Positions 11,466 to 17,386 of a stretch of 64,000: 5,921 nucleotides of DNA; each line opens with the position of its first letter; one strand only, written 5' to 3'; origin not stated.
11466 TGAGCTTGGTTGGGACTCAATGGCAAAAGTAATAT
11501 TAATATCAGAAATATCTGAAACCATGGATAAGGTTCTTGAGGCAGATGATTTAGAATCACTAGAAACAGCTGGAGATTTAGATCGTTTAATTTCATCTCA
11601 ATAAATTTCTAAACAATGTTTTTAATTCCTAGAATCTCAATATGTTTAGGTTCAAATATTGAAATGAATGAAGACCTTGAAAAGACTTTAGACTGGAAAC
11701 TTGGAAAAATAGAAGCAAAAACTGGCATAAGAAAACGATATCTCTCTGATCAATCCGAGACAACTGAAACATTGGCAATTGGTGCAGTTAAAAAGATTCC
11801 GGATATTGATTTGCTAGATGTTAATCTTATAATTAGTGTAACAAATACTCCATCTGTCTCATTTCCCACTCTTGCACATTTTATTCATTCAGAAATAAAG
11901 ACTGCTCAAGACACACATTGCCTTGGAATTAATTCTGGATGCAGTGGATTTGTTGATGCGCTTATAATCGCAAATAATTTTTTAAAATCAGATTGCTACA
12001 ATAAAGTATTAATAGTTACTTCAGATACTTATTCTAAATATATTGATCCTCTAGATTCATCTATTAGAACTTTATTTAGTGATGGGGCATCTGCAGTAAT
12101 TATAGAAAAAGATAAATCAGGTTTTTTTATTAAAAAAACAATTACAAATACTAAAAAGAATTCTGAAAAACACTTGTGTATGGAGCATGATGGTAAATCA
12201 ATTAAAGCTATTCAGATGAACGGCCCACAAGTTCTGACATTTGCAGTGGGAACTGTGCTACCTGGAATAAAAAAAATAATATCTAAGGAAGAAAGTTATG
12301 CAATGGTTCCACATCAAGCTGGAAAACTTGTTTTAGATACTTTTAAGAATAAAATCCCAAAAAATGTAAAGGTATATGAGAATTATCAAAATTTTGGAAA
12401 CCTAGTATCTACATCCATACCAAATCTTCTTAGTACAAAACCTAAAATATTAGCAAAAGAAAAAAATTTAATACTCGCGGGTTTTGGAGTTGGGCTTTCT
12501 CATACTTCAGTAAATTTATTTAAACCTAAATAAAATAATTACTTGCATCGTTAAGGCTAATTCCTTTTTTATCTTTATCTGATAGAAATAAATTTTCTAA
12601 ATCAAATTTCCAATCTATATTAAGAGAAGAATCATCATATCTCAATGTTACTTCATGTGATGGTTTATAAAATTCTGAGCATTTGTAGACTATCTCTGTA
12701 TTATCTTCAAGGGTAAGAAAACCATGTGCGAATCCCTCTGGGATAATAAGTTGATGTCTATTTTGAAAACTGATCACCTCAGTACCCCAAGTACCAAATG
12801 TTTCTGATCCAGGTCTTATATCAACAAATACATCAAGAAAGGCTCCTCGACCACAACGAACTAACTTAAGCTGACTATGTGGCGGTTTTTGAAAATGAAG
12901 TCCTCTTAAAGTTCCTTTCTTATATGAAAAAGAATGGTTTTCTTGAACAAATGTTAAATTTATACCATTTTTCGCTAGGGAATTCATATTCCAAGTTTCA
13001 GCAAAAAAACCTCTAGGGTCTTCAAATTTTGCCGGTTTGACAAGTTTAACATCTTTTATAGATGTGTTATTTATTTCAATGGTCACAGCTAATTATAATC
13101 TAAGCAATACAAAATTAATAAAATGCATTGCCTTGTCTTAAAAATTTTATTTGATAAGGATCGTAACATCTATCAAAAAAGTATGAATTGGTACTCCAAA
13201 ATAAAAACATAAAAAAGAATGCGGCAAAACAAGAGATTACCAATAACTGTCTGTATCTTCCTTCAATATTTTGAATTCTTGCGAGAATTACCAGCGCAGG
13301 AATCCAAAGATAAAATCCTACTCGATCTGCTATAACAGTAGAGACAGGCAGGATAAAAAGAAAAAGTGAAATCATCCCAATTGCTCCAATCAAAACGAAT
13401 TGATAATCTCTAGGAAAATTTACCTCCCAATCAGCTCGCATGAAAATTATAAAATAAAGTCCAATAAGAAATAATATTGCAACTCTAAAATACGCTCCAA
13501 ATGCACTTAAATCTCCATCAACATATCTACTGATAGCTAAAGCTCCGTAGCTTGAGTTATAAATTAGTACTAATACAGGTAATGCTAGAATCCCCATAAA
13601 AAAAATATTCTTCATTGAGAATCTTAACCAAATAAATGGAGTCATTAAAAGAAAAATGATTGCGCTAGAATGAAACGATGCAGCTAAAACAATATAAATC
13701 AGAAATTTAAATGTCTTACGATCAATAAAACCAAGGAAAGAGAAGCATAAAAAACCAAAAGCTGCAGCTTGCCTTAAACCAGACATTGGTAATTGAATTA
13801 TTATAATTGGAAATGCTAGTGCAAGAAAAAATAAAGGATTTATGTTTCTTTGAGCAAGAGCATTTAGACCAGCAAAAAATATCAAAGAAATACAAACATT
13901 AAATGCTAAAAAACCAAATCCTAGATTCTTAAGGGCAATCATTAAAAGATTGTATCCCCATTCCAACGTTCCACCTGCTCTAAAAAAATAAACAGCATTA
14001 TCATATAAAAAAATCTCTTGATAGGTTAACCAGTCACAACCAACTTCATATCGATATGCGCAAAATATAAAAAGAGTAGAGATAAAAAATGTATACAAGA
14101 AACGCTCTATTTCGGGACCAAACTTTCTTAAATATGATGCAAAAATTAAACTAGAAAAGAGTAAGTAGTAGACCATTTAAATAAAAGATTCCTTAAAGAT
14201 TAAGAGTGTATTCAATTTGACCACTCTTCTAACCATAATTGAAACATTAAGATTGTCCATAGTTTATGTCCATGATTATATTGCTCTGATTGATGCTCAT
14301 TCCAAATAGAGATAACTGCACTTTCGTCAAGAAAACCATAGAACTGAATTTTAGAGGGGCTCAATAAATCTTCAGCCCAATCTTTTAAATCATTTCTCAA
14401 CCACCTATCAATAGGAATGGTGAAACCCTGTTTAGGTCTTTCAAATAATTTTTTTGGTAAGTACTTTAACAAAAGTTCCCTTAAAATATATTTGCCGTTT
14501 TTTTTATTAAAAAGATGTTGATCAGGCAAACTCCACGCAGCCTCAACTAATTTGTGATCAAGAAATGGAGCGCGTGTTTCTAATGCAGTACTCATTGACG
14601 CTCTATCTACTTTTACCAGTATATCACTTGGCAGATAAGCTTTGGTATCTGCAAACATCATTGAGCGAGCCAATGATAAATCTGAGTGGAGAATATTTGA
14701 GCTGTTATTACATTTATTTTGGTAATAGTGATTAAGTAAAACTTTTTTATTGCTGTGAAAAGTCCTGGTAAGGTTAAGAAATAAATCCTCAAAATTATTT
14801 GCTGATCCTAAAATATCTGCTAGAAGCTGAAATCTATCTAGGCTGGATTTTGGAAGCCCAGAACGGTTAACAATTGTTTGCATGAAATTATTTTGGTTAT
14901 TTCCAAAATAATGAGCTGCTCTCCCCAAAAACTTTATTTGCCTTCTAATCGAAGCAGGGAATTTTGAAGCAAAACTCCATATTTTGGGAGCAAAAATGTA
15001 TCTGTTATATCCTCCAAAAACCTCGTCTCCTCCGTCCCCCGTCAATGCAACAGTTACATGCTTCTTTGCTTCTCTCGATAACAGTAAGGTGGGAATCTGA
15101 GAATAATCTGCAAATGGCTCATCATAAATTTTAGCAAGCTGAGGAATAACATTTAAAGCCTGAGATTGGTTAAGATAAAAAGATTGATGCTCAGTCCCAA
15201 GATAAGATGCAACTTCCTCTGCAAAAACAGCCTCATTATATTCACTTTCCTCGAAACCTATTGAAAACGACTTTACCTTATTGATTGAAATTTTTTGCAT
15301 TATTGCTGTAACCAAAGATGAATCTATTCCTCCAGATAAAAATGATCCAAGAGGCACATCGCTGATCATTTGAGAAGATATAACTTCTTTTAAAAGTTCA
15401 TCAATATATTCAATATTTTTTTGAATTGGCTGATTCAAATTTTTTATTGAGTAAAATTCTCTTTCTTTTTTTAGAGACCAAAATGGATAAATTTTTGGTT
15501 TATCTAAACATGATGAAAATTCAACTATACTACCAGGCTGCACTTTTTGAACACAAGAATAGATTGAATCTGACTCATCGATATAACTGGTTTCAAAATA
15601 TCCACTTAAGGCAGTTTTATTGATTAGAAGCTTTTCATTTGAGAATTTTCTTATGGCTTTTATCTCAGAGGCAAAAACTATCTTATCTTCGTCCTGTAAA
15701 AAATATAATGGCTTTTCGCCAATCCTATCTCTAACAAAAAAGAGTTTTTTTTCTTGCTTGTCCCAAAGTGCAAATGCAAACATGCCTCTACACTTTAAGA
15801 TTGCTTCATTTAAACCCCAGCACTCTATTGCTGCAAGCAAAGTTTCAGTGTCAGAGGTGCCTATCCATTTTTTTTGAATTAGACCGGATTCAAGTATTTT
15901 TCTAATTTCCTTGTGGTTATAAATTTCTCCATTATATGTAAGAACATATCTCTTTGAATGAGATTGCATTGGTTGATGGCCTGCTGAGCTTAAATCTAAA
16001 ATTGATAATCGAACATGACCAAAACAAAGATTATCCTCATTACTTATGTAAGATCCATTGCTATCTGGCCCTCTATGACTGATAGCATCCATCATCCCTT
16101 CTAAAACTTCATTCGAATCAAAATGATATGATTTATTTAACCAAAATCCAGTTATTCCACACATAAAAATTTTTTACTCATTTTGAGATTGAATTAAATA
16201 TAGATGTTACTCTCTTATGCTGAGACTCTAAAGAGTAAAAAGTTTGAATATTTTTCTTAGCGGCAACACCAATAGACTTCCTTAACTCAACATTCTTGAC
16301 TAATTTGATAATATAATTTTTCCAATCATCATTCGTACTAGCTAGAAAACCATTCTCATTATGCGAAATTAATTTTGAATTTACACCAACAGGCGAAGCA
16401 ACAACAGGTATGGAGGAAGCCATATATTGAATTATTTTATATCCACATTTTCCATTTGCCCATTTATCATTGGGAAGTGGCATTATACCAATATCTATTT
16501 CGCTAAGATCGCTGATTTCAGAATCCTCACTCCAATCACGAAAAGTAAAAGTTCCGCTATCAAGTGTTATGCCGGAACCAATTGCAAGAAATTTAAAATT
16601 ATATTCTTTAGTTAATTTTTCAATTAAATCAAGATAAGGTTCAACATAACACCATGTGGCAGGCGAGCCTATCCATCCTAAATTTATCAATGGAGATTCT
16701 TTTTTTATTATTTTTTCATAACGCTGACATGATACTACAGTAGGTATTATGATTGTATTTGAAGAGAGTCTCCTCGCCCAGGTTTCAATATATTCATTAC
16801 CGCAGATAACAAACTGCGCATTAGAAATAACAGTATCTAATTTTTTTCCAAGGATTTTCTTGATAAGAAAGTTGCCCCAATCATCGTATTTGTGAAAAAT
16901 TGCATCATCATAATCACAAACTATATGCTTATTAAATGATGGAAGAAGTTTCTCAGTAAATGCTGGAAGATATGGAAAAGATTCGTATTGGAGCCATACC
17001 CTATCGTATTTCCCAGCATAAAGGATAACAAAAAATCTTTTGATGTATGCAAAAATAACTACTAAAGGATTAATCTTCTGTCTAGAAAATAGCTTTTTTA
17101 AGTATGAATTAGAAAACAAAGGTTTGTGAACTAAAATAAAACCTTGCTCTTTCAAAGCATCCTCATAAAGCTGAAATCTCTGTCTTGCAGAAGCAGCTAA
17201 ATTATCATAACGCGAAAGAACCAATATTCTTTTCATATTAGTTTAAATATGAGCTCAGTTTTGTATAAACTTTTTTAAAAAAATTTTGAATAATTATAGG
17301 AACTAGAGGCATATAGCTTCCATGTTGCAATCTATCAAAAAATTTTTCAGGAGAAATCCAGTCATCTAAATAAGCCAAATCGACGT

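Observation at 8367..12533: Deacetylase-GT2 fusion, orphan transferase-like protein, carrier protein and KAS III: a possible 'deacetylate then re-acylate' sugar N-acylation module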

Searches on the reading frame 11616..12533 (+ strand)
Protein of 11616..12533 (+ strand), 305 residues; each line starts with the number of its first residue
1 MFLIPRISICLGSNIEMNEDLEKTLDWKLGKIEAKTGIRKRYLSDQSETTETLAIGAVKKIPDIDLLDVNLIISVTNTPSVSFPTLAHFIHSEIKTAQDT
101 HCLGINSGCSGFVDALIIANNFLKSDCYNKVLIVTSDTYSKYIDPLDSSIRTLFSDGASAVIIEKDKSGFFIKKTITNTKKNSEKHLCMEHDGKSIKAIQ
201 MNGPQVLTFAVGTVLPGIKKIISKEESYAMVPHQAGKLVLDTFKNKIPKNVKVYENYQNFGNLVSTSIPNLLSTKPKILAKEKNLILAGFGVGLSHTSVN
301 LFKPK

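Call 4: search_protein_families(library=pfam, proteins=[window:11616-12533:+], max_evalue=0.1)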
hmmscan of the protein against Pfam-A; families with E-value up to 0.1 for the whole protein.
window:11616-12533:+ (305 aa): 4 families
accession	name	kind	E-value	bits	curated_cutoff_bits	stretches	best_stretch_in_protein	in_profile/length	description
PF08545.16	ACP_syn_III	-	1e-20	73.8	24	1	105-170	3-69/80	3-Oxoacyl-[acyl-carrier-protein (ACP)] synthase III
PF08541.16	ACP_syn_III_C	-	4.4e-09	36.8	26.6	1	223-299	7-86/90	3-Oxoacyl-[acyl-carrier-protein (ACP)] synthase III C terminal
PF00195.25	Chal_sti_synt_N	-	0.0048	16.8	27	1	106-166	158-224/225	Chalcone and stilbene synthases, N-terminal domain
PF08392.18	FAE1_CUT1_RppA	-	0.05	13.4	27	1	62-166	98-206/290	FAE1/Type III polyketide synthase-like protein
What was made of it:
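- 11616..12533 (+): FabH-like KAS III (305 aa) with Cys109-His233-Asn262. Its 3' end overlaps the 3' end of rmlC by 8 nt (convergent). Pfam ACP_syn_III and ACP_syn_III_C (call 4).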

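Call 5: search_protein_families(library=ncbifam, proteins=[window:11616-12533:+], max_evalue=0.1)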
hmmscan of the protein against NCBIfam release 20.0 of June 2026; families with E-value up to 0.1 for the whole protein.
window:11616-12533:+ (305 aa): 14 families
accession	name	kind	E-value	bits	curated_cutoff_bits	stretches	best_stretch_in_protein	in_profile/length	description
NF006829.0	PRK09352.1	subfamily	2.6e-51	174.5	249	1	9-300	12-318/322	beta-ketoacyl-ACP synthase 3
TIGR00747.1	fabH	subfamily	7.2e-42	143.6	292.1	1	12-299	13-318/322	beta-ketoacyl-ACP synthase III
NF005541.0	PRK07204.1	equivalog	3e-29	102.4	402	1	12-299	15-325/329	beta-ketoacyl-ACP synthase III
NF009519.0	PRK12880.1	equivalog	8.8e-26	91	436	1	20-301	27-336/353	beta-ketoacyl-ACP synthase III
NF004623.0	PRK05963.1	equivalog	1.5e-25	90.2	437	1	18-297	22-322/328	beta-ketoacyl-ACP synthase III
NF006720.0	PRK09258.1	equivalog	5.5e-13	48.9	285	2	20-143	31-157/338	3-oxoacyl-ACP synthase III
NF005308.0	PRK06840.1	equivalog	9e-13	48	315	1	7-180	10-189/339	3-oxoacyl-ACP synthase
NF005703.0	PRK07515.1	equivalog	7.4e-07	28.4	304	1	65-168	114-215/373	beta-ketoacyl-ACP synthase III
TIGR01835.1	HMG-CoA-S_prok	equivalog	8.7e-07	28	360.35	1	6-168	5-165/382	hydroxymethylglutaryl-CoA synthase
NF003274.0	PRK04262.1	equivalog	4.8e-06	25.8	244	1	19-180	20-181/347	hydroxymethylglutaryl-CoA synthase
NF005293.2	PRK06816.1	subfamily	0.00064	18.9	450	1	47-143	59-156/378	StlD/DarB family beta-ketosynthase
NF042429.2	DHPHCoAsyn_DpgA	equivalog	0.00081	18.4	425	1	54-175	77-197/350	3,5-dihydroxyphenylacetyl-CoA synthase DpgA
NF006160.0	PRK08304.1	subfamily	0.026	13.2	402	1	101-147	103-153/337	stage V sporulation protein AD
TIGR02845.1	spore_V_AD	equivalog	0.095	11.5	411.8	0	101-141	97-137/327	stage V sporulation protein AD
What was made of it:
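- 11616..12533 (+): Below the NCBIfam FabH cut-offs (call 5).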

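Call 7: search_solved_structures(query=window:11616-12533:+, max_evalue=0.00001, show_alignments=2)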
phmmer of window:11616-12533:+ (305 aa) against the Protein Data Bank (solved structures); distinct sequences matched with E-value up to 0.00001: 40.
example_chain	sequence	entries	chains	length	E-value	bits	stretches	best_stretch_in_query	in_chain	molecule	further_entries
3gwa_A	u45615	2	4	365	2.4e-32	115.4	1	25-296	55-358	3-oxoacyl-(Acyl-carrier-protein) synthase III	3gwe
1zow_A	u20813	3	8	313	8.1e-29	103.8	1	21-297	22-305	3-oxoacyl-[acyl-carrier-protein] synthase III | 3-oxoacyl-[acyl-carrier-protein] synthase 3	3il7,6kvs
2ebd_A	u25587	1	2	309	1.1e-28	103.4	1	9-296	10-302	3-oxoacyl-[acyl-carrier-protein] synthase 3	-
4ryb_A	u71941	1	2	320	2e-28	102.5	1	11-298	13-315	3-oxoacyl-[acyl-carrier-protein] synthase 3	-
5bqs_A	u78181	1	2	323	1.6e-27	99.5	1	12-296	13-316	3-oxoacyl-[acyl-carrier-protein] synthase 3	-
8vdb_A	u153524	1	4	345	9.1e-27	97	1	17-299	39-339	Beta-ketoacyl-[acyl-carrier-protein] synthase III 2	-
3il6_A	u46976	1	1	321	1.9e-26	96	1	13-299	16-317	3-oxoacyl-[acyl-carrier-protein] synthase 3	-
3il4_A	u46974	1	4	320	8.5e-26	93.9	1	13-299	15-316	3-oxoacyl-[acyl-carrier-protein] synthase 3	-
3il5_A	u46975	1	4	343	1.2e-25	93.4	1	13-299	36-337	3-oxoacyl-[acyl-carrier-protein] synthase 3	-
1ub7_A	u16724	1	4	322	2.1e-24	89.3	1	14-297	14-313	3-oxoacyl-[acyl-carrier protein] synthase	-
3il3_A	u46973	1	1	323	6.8e-24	87.6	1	11-294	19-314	3-oxoacyl-[acyl-carrier-protein] synthase 3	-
4nhd_A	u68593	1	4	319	3e-23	85.5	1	11-296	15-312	3-oxoacyl-[acyl-carrier-protein] synthase 3 protein 1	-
8vd9_A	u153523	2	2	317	7.9e-23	84.1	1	15-297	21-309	Beta-ketoacyl-[acyl-carrier-protein] synthase III 1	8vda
4dfe_A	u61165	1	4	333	1e-21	80.5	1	31-295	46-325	3-oxoacyl-[acyl-carrier-protein] synthase 3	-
1mzj_A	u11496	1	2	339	4.4e-21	78.4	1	22-303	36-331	Beta-ketoacylsynthase III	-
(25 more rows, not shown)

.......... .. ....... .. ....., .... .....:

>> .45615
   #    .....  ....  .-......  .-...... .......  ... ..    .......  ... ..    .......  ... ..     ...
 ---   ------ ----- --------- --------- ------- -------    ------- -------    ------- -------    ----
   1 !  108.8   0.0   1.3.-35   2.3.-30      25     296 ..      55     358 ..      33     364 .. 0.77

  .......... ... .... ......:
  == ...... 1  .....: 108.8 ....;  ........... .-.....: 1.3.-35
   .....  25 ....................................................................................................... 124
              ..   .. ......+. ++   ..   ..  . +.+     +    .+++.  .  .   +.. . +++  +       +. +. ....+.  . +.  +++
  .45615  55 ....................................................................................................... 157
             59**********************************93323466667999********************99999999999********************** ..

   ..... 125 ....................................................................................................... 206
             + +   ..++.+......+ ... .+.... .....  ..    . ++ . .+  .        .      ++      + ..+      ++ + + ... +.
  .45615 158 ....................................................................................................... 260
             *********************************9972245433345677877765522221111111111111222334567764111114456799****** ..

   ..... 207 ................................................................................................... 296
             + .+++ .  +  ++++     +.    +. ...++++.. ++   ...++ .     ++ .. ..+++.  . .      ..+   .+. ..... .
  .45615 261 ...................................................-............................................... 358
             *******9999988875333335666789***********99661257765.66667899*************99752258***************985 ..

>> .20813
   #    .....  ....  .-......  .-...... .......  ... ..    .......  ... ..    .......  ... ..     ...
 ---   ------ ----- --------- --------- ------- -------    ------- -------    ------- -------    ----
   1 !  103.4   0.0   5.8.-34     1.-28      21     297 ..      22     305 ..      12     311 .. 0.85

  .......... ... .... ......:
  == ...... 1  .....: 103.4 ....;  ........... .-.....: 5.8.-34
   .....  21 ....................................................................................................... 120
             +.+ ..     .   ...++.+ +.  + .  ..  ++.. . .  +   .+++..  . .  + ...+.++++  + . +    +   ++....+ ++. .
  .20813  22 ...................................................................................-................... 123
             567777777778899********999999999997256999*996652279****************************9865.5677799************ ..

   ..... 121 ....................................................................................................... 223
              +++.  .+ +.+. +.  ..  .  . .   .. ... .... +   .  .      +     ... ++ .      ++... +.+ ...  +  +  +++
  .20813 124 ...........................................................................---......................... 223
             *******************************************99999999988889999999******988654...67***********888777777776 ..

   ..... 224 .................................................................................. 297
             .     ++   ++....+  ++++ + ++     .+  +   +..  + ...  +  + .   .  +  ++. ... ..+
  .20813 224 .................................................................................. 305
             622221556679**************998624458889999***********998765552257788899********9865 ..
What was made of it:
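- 11616..12533 (+): Aligned to solved FabH structures (call 7).
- The KAS III has a fully canonical triad, and its best PDB matches are FabH enzymes (call 7).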

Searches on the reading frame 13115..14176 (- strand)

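Call 14: search_protein_families(library=pfam, proteins=[window:13115-14176:-], max_evalue=0.001)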
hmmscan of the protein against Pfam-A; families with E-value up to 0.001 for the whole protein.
window:13115-14176:- (353 aa): 1 family
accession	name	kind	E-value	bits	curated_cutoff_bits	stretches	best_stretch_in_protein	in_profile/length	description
PF14897.12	EpsG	-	1.5e-38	133.2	30.1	1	26-331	2-315/326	EpsG family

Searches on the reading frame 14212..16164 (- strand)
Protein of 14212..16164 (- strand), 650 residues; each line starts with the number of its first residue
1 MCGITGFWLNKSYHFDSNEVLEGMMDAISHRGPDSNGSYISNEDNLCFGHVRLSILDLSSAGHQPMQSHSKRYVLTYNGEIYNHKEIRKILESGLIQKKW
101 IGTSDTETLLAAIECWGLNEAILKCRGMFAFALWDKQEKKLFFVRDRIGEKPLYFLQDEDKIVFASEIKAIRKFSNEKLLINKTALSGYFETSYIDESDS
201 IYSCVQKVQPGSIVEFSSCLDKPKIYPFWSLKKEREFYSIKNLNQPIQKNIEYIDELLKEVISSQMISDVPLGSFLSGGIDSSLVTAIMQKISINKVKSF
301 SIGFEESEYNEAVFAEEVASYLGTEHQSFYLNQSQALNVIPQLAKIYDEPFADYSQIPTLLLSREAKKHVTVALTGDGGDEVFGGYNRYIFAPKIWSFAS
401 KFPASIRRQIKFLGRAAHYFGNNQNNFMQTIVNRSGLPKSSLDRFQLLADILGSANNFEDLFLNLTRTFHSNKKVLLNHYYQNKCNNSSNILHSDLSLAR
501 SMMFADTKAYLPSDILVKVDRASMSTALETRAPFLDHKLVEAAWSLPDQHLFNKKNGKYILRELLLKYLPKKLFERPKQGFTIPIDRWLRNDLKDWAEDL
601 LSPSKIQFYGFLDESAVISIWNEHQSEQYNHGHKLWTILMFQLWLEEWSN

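Call 14: search_protein_families(library=pfam, proteins=[window:14212-16164:-], max_evalue=0.001)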
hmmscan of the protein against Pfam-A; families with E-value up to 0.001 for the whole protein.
window:14212-16164:- (650 aa): 5 families
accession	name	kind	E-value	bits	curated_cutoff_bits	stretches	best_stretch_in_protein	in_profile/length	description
PF00733.27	Asn_synthase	-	1.3e-108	364.3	21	1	254-646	2-354/354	Asparagine synthase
PF13522.11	GATase_6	-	2.6e-40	137.9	27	1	34-167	2-130/130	Glutamine amidotransferase domain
PF13537.11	GATase_7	-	6.1e-40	136.5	25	1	50-172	1-122/123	Glutamine amidotransferase domain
PF12481.13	DUF3700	-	0.00068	19.6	27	0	122-173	126-178/228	Aluminium induced protein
PF02540.23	NAD_synthase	-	0.00075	19.1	21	0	251-333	2-83/242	NAD synthase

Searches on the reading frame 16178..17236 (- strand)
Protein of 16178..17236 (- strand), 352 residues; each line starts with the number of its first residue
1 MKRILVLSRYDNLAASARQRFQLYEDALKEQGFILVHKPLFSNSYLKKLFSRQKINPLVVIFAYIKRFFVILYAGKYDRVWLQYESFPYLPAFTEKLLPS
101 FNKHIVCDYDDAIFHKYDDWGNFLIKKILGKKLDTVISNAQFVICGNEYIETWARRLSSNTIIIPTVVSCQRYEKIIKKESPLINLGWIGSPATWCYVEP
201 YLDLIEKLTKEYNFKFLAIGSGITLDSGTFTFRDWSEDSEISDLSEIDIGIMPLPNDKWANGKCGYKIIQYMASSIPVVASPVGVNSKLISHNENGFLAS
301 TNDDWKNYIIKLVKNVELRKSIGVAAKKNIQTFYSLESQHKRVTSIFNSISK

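Call 14: search_protein_families(library=pfam, proteins=[window:16178-17236:-], max_evalue=0.001)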
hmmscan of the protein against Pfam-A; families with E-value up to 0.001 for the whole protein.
window:16178-17236:- (352 aa): 2 families
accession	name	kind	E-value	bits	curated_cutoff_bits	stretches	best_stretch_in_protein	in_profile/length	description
PF00534.26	Glycos_transf_1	-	1.9e-10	41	26.4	1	263-328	104-171/172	Glycosyl transferases group 1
PF13692.12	Glyco_trans_1_4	-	2.7e-10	41.1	27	1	205-315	24-142/142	Glycosyl transferases group 1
